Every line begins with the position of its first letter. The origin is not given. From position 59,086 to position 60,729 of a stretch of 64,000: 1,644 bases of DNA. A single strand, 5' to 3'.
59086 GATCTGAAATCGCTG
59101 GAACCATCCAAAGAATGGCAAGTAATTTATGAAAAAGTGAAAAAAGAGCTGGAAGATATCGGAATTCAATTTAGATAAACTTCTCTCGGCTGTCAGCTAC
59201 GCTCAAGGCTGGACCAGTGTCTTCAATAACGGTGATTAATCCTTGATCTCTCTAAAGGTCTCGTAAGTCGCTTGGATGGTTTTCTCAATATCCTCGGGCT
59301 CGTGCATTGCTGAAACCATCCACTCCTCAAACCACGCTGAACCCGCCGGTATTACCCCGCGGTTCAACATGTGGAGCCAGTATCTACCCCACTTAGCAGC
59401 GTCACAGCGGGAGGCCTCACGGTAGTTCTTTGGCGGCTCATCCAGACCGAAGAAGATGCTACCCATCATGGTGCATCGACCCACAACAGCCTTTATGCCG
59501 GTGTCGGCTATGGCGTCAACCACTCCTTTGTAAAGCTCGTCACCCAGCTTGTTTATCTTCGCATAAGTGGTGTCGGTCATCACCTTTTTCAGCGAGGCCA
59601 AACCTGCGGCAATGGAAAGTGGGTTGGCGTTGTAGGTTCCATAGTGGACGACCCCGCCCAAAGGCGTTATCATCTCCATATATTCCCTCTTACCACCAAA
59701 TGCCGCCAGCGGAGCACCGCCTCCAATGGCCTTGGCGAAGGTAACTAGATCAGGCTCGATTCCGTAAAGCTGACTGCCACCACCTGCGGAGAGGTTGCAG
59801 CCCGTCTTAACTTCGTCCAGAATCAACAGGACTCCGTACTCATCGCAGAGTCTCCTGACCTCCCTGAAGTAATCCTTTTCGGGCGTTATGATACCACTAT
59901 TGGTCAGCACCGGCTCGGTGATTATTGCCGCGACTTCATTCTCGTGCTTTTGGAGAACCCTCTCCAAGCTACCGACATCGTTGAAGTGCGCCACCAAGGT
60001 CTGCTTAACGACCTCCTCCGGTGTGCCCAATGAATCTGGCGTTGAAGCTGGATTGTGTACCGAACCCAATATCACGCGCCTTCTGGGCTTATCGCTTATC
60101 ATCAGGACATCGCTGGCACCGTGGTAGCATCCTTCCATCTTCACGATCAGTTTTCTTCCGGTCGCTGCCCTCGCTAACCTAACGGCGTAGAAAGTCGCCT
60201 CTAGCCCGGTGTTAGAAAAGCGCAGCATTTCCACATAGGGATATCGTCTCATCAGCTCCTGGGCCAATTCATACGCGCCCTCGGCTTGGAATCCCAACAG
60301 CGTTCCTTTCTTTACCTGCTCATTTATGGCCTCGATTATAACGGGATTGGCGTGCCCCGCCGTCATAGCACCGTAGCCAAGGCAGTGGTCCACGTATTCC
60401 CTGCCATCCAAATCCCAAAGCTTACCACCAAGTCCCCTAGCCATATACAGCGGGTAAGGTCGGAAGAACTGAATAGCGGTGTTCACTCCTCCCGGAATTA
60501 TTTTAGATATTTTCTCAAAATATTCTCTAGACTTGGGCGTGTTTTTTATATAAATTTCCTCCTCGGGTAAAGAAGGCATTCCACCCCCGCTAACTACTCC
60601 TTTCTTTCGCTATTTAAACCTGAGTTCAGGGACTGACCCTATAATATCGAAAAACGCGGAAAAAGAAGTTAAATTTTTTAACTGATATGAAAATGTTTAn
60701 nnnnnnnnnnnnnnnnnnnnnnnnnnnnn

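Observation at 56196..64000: Pyrrolysine-free MtmB-family methyltransferase coupled to a corrinoid protein, embedded in an amine-uptake/aminotransferase locus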

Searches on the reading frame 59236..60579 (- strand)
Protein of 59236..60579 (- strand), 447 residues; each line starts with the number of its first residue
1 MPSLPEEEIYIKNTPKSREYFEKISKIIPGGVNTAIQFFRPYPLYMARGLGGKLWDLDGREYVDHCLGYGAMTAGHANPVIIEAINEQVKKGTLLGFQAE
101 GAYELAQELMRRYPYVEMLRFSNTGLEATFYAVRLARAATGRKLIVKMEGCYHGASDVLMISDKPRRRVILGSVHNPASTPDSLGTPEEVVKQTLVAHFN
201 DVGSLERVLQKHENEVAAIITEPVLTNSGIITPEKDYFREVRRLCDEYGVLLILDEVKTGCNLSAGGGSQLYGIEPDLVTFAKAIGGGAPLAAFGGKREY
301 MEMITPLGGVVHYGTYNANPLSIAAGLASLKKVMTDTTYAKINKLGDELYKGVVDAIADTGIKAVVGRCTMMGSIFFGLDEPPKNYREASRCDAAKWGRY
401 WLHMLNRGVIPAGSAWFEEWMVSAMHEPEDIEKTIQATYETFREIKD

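Call 3: search_protein_families(library=pfam, proteins=[window:59236-60579:-], max_evalue=0.01)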
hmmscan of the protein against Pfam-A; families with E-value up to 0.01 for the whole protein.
window:59236-60579:- (447 aa): 1 family
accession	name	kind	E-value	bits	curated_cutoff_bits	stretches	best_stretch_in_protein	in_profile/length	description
PF00202.27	Aminotran_3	-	4.9e-67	226.8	30.5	1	43-374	10-348/403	Aminotransferase class-III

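Call 4: search_protein_families(library=ncbifam, proteins=[window:59236-60579:-], max_evalue=0.01)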
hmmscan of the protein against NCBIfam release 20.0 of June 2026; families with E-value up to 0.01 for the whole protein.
window:59236-60579:- (447 aa): 73 families (the best 25 are shown)
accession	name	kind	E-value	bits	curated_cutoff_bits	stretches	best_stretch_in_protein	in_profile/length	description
NF000818.0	PRK00062.1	subfamily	1.7e-132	442.2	398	1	14-446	3-428/429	glutamate-1-semialdehyde 2,1-aminomutase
TIGR00713.1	hemL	equivalog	2.6e-130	434.9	527.3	1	16-444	1-422/423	glutamate-1-semialdehyde 2,1-aminomutase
NF041362.1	GntE_guanitoxin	equivalog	2.3e-108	362.5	525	1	12-435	3-426/426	guanitoxin biosynthesis PLP-dependent transaminase GntE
NF009055.0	PRK12389.1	equivalog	4e-105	351.9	637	1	14-446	3-429/431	glutamate-1-semialdehyde 2,1-aminomutase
NF001864.0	PRK00615.1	equivalog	9.3e-78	261.7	706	1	17-441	7-425/433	glutamate-1-semialdehyde aminotransferase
NF005453.0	PRK07046.1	subfamily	7.6e-74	248.9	425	1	6-445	19-451/453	transaminase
NF004856.0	PRK06209.1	equivalog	1.3e-64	218.3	486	1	13-441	7-412/450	glutamate-1-semialdehyde 2,1-aminomutase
TIGR00707.1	argD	subfamily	1.1e-53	182.5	410.05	1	36-375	3-328/381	acetylornithine/succinylornithine family transaminase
NF004426.0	PRK05769.1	equivalog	5.6e-52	177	552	1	35-379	29-382/441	acetyl ornithine aminotransferase family protein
NF005993.0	PRK08117.1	subfamily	1.8e-51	175.1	574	1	44-351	27-341/433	aspartate aminotransferase family protein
TIGR01885.1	Orn_aminotrans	equivalog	6.3e-50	170.1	378.4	1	37-371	14-340/402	ornithine--oxo-acid transaminase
NF002874.0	PRK03244.1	equivalog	3.5e-49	167.7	457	1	41-373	24-338/399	acetylornithine transaminase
NF049976.1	AmadipTransam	equivalog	9.9e-47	159.8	650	1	42-375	14-347/416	2-aminoadipate transaminase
NF006228.0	PRK08360.1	equivalog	6.9e-45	153.5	608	1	19-351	5-338/443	aspartate aminotransferase family protein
NF005985.0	PRK08088.1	equivalog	2.8e-44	151.5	713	1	42-371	23-354/426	4-aminobutyrate--2-oxoglutarate transaminase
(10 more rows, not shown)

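Call 30: search_solved_structures(query=window:59236-60579:-, max_evalue=1e-30)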
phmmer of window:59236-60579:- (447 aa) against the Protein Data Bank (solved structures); distinct sequences matched with E-value up to 1e-30: 60.
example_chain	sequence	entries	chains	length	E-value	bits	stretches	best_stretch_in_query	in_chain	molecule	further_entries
2e7u_A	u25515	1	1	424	1.7e-92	313.7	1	15-438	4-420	Glutamate-1-semialdehyde 2,1-aminomutase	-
3bs8_A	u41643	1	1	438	5.4e-92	312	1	11-445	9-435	Glutamate-1-semialdehyde 2,1-aminomutase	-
5hdm_A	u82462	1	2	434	3.4e-90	306.1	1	14-439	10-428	Glutamate-1-semialdehyde 2,1-aminomutase 1, chloroplastic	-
4e77_A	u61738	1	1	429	3e-86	293.1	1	16-443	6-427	Glutamate-1-semialdehyde 2,1-aminomutase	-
2epj_A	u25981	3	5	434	3.4e-86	293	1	14-437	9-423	Glutamate-1-semialdehyde 2,1-aminomutase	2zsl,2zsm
6w80_A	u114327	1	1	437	8.9e-86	291.6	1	13-446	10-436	Glutamate-1-semialdehyde 2,1-aminomutase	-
3k28_A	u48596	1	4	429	2.8e-84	286.6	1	15-439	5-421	Glutamate-1-semialdehyde 2,1-aminomutase 2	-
3l44_A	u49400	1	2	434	1.4e-83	284.3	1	16-445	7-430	Glutamate-1-semialdehyde 2,1-aminomutase 1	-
2cfb_A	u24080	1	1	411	6e-82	278.9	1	28-439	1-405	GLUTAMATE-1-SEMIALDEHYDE 2,1-AMINOMUTASE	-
2gsa_A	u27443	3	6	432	3.5e-81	276.4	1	14-438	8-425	GLUTAMATE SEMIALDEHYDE AMINOTRANSFERASE | PROTEIN (GLUTAMATE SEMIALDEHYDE AMINOTRANSFERASE)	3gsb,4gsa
2hoy_A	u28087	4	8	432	6.7e-81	275.5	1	14-438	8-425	Glutamate-1-semialdehyde 2,1-aminomutase (GSAM) apo-form | Glutamate-1-semialdehyde 2,1-aminomutase (GSAM) pmp-form | Glutamate-1-semialdehyde 2,1-aminomutase (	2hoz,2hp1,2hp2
3fqa_A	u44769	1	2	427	7.6e-81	275.3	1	14-438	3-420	Glutamate-1-semialdehyde 2,1-aminomutase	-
3fq7_A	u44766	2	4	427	7.6e-81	275.3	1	14-438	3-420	Glutamate-1-semialdehyde 2,1-aminomutase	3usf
3fq8_A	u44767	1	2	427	1.5e-80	274.4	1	14-438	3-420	Glutamate-1-semialdehyde 2,1-aminomutase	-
5i92_A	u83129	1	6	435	1e-78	268.3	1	16-445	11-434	Glutamate-1-semialdehyde 2,1-aminomutase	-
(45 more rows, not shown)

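Call 50: find_homologous_proteins(query=window:59236-60579:-, max_evalue=1e-40)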
Query window:59236-60579:- (447 aa): 3377 proteins with E <= 1e-40 among 8000 candidates; the best 120 are listed.
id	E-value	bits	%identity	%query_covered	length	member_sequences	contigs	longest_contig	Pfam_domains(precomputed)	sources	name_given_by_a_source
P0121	8.2e-294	992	96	100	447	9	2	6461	PF00202.28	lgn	-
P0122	9.9e-260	880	83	99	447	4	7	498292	PF00202.28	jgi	jgi:glutamate-1-semialdehyde 2,1-aminomutase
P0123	7.3e-238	808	76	98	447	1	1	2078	PF00202.28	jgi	jgi:glutamate-1-semialdehyde 2,1-aminomutase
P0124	2.6e-235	799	76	98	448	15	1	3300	PF00202.28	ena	-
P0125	1.3e-234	797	75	99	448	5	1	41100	PF00202.28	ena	-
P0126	5.7e-234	795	76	99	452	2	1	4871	PF00202.28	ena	-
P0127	6.3e-234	795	74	100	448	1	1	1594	PF00202.28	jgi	-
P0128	2.3e-231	786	73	100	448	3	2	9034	PF00202.28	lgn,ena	-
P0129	7.8e-231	785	74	100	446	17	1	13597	PF00202.28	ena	-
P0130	7.8e-231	785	74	99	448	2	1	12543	PF00202.28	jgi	jgi:glutamate-1-semialdehyde 2,1-aminomutase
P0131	1.2e-227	774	74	100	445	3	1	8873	PF00202.28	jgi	jgi:glutamate-1-semialdehyde 2,1-aminomutase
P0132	1.7e-227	774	74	99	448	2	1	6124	PF00202.28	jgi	jgi:glutamate-1-semialdehyde 2,1-aminomutase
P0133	5.4e-227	772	74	100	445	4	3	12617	PF00202.28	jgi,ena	jgi:glutamate-1-semialdehyde 2,1-aminomutase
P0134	2.2e-226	770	74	99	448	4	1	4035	PF00202.28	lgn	-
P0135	6.6e-226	768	73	99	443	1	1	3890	PF00202.28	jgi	-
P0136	9.7e-226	768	72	100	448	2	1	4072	PF00202.28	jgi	jgi:glutamate-1-semialdehyde 2,1-aminomutase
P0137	5.4e-221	752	72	99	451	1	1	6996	PF00202.28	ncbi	-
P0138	1.2e-219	748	75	94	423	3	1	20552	PF00202.28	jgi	-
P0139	4.5e-216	736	71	99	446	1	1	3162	PF00202.28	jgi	jgi:glutamate-1-semialdehyde 2,1-aminomutase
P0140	1.3e-203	695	65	99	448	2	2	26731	PF00202.28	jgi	jgi:glutamate-1-semialdehyde 2,1-aminomutase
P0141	2.8e-198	677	65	99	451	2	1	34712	PF00155.28,PF00202.28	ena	-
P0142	9.8e-180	616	61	96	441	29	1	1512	PF00202.28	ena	-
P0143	9.5e-178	610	60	99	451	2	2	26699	PF00155.28,PF00202.28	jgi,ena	-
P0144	6.5e-176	604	60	99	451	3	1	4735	PF00155.28,PF00202.28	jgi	-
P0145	5.5e-174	597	59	99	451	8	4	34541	PF00202.28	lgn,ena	-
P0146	1.1e-170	586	59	98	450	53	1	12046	PF00202.28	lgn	-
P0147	6.4e-170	584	59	98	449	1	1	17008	PF00202.28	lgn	-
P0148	1.7e-168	579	57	99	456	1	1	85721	PF00202.28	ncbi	-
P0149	2.7e-166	572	57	98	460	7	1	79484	PF00202.28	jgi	jgi:glutamate-1-semialdehyde 2,1-aminomutase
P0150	4.0e-165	568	58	99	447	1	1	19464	PF00202.28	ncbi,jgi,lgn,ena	-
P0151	1.8e-164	566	59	95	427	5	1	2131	PF00202.28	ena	-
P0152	9.9e-164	563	57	99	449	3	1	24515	PF00202.28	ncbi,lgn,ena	-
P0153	2.4e-158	546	55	99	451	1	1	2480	PF00202.28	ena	-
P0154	6.7e-157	541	55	99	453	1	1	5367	PF00202.28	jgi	jgi:glutamate-1-semialdehyde 2,1-aminomutase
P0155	2.6e-156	539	53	99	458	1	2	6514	PF00202.28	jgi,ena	-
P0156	1.5e-153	530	73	70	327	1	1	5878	PF00202.28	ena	-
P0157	3.5e-153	529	55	98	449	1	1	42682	PF00202.28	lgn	-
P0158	4.9e-152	525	75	67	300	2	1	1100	PF00202.28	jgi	-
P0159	1.0e-150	521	51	99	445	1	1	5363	PF00202.28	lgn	-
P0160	1.7e-150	520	54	98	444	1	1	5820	PF00202.28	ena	-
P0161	1.1e-149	517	53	98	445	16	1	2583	PF00202.28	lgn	-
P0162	1.5e-149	517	52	98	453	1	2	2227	PF00155.28,PF00202.28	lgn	-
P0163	3.1e-149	516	54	98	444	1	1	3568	PF00202.28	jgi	jgi:glutamate-1-semialdehyde 2,1-aminomutase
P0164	3.9e-149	515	54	98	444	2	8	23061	PF00202.28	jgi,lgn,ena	-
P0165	7.6e-149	514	53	98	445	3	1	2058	PF00202.28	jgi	jgi:glutamate-1-semialdehyde 2,1-aminomutase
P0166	6.0e-148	511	53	98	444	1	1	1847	PF00202.28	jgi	jgi:glutamate-1-semialdehyde 2,1-aminomutase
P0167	2.0e-147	510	52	98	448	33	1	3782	PF00202.28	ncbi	-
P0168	2.9e-147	509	51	98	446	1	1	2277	PF00202.28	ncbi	-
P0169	5.4e-147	508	53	98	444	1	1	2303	PF00202.28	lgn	-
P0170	8.4e-147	508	52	98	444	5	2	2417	PF00202.28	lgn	-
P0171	2.0e-146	506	51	98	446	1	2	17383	PF00202.28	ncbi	-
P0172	2.8e-146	506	51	98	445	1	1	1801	PF00202.28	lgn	-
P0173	3.8e-146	505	52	98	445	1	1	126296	PF00202.28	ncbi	-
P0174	6.3e-146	505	51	98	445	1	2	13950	PF00202.28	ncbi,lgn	-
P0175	7.0e-146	505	51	98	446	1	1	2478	PF00202.28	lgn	-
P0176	7.2e-146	505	51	98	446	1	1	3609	PF00202.28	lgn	-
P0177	9.8e-146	504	51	98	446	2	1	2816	PF00202.28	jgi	-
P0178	1.6e-145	503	52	98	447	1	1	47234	PF00202.28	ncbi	-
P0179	1.7e-145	503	51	98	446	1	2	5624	PF00202.28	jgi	jgi:glutamate-1-semialdehyde 2,1-aminomutase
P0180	4.7e-145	502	51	98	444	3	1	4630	PF00202.28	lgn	-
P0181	1.3e-144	500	52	96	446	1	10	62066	PF00202.28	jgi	jgi:glutamate-1-semialdehyde 2,1-aminomutase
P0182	1.4e-144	500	52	98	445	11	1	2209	PF00202.28,PF01212.28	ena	-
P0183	1.4e-144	500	52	96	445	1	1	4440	PF00202.28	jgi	-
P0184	1.5e-144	500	52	96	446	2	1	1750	PF00202.28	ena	-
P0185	1.6e-144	500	51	98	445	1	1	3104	PF00202.28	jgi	jgi:glutamate-1-semialdehyde 2,1-aminomutase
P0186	1.7e-144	500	51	99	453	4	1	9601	PF00202.28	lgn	-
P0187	2.0e-144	500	52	96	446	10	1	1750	PF00202.28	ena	-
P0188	2.0e-144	500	51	98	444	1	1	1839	PF00202.28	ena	-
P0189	2.2e-144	500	52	98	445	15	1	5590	PF00202.28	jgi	-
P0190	2.4e-144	499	51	98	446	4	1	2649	PF00202.28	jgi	jgi:glutamate-1-semialdehyde 2,1-aminomutase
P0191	2.5e-144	499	51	98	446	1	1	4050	PF00202.28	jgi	jgi:glutamate-1-semialdehyde 2,1-aminomutase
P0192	2.6e-144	499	52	96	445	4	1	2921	PF00202.28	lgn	-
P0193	2.6e-144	499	50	98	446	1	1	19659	PF00202.28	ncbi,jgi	jgi:glutamate-1-semialdehyde 2,1-aminomutase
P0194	2.8e-144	499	52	98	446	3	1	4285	PF00202.28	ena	-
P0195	2.9e-144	499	51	98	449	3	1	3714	PF00202.28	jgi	jgi:glutamate-1-semialdehyde 2,1-aminomutase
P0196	3.5e-144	499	52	96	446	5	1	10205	PF00202.28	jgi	jgi:glutamate-1-semialdehyde 2,1-aminomutase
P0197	4.4e-144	499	51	99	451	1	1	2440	PF00202.28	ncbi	-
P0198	4.8e-144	499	52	98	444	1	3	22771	PF00202.28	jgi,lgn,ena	-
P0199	7.7e-144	498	50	98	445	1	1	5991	PF00202.28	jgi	jgi:glutamate-1-semialdehyde 2,1-aminomutase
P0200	8.4e-144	498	51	98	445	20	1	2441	PF00202.28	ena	-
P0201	1.1e-143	497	51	98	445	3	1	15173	PF00202.28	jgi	jgi:glutamate-1-semialdehyde 2,1-aminomutase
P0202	3.9e-143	496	52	96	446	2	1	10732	PF00202.28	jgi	jgi:glutamate-1-semialdehyde 2,1-aminomutase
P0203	5.6e-143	495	50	98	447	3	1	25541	PF00202.28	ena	-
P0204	5.9e-143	495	51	98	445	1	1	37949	PF00202.28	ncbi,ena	-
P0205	6.9e-143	495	51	98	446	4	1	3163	PF00202.28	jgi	jgi:glutamate-1-semialdehyde 2,1-aminomutase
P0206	7.0e-143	495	52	96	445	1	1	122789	PF00202.28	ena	-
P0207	7.9e-143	495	51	98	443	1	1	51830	PF00202.28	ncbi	-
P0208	8.8e-143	494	51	98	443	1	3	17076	PF00202.28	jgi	jgi:glutamate-1-semialdehyde 2,1-aminomutase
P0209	1.1e-142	494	51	99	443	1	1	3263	PF00202.28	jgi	jgi:glutamate-1-semialdehyde 2,1-aminomutase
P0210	1.4e-142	494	51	98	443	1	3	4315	PF00202.28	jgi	jgi:glutamate-1-semialdehyde 2,1-aminomutase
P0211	1.4e-142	494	51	98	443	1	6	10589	PF00202.28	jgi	jgi:glutamate-1-semialdehyde 2,1-aminomutase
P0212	1.4e-142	494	51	98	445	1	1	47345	PF00202.28,PF01212.28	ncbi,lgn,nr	ncbi:MAG: glutamate-1-semialdehyde 2,1-aminomutase [Actinobacteria bacterium]|nr:glutamate-1-semiald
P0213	1.8e-142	493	51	98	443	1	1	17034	PF00202.28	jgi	jgi:glutamate-1-semialdehyde 2,1-aminomutase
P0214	1.9e-142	493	51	98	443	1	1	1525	PF00202.28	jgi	jgi:glutamate-1-semialdehyde 2,1-aminomutase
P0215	2.0e-142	493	51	98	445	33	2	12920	PF00202.28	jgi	jgi:glutamate-1-semialdehyde 2,1-aminomutase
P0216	3.0e-142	493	51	98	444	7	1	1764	PF00202.28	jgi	jgi:glutamate-1-semialdehyde 2,1-aminomutase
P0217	3.1e-142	493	51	98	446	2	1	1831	PF00202.28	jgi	-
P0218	3.5e-142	492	51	98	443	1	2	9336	PF00202.28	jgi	jgi:glutamate-1-semialdehyde 2,1-aminomutase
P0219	4.4e-142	492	74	64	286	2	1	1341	PF00202.28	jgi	-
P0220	4.6e-142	492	50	98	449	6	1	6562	PF00202.28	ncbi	-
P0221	4.6e-142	492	51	98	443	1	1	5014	PF00202.28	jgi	jgi:glutamate-1-semialdehyde 2,1-aminomutase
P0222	1.0e-141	491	51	98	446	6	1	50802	PF00202.28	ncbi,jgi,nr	ncbi:MAG: aminotransferase class III-fold pyridoxal phosphate-dependent enzyme [Spirochaetes bacteri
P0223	1.2e-141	491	51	98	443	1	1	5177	PF00202.28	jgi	jgi:glutamate-1-semialdehyde 2,1-aminomutase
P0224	1.3e-141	490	51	98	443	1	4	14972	PF00202.28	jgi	jgi:glutamate-1-semialdehyde 2,1-aminomutase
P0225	1.9e-141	490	50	98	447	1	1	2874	PF00202.28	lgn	-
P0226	2.0e-141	490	50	98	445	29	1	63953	PF00202.28,PF01212.28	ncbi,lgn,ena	-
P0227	2.1e-141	490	51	96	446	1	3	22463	PF00202.28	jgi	jgi:glutamate-1-semialdehyde 2,1-aminomutase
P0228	2.3e-141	490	51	98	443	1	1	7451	PF00202.28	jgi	jgi:glutamate-1-semialdehyde 2,1-aminomutase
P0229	2.5e-141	490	50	99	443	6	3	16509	PF00202.28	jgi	jgi:glutamate-1-semialdehyde 2,1-aminomutase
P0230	2.8e-141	489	50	98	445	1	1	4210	PF00202.28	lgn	-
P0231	5.8e-141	488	50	98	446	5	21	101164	PF00202.28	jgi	jgi:glutamate-1-semialdehyde 2,1-aminomutase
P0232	6.8e-141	488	50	98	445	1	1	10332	PF00202.28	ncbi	-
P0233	7.1e-141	488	50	98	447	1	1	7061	PF00202.28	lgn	-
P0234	9.3e-141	488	50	98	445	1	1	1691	PF00202.28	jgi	jgi:glutamate-1-semialdehyde 2,1-aminomutase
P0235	1.1e-140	487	50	98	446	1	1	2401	PF00202.28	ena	-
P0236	1.2e-140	487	51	98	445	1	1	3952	PF00202.28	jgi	jgi:glutamate-1-semialdehyde 2,1-aminomutase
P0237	1.9e-140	487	51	98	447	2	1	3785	PF00202.28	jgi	-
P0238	2.0e-140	487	50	98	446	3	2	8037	PF00202.28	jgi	jgi:glutamate-1-semialdehyde 2,1-aminomutase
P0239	2.0e-140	487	51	98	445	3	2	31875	PF00202.28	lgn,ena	-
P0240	2.4e-140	486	51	96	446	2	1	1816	PF00202.28,PF01212.28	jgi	jgi:glutamate-1-semialdehyde 2,1-aminomutase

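Call 51: find_encoding_contigs(protein=P0125, flank=8000, max_places=1)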
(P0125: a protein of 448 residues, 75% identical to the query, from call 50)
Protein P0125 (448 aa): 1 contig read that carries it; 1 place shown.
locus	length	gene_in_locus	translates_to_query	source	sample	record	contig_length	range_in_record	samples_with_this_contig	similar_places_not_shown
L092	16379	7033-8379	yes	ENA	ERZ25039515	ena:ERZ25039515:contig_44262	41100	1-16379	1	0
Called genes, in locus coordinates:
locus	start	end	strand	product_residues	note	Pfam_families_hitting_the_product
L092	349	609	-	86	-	-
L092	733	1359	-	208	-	PF01209:Ubie_methyltran (weak), PF05401:NodS, PF08241:Methyltransf_11, PF08242:Methyltransf_12, PF13489:Methyltransf_23, PF13649:Methyltransf_25, PF13847:Methyltransf_31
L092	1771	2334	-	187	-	PF13489:Methyltransf_23, PF08241:Methyltransf_11, PF13649:Methyltransf_25 (faint)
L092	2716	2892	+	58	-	-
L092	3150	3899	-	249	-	PF13231:PMT_2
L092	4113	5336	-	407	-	-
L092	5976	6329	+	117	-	PF05369:MtmB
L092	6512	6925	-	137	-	PF00291:PALP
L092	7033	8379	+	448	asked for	PF00202:Aminotran_3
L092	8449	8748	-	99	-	-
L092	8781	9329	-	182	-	PF01979:Amidohydro_1, PF07969:Amidohydro_3 (weak)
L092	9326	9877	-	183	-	-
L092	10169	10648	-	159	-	PF13085:Fer2_3 (weak), PF00111:Fer2 (weak), PF01799:Fer2_2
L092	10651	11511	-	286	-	PF00941:FAD_binding_5, PF03450:CO_deh_flav_C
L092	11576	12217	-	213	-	PF20256:MoCoBD_2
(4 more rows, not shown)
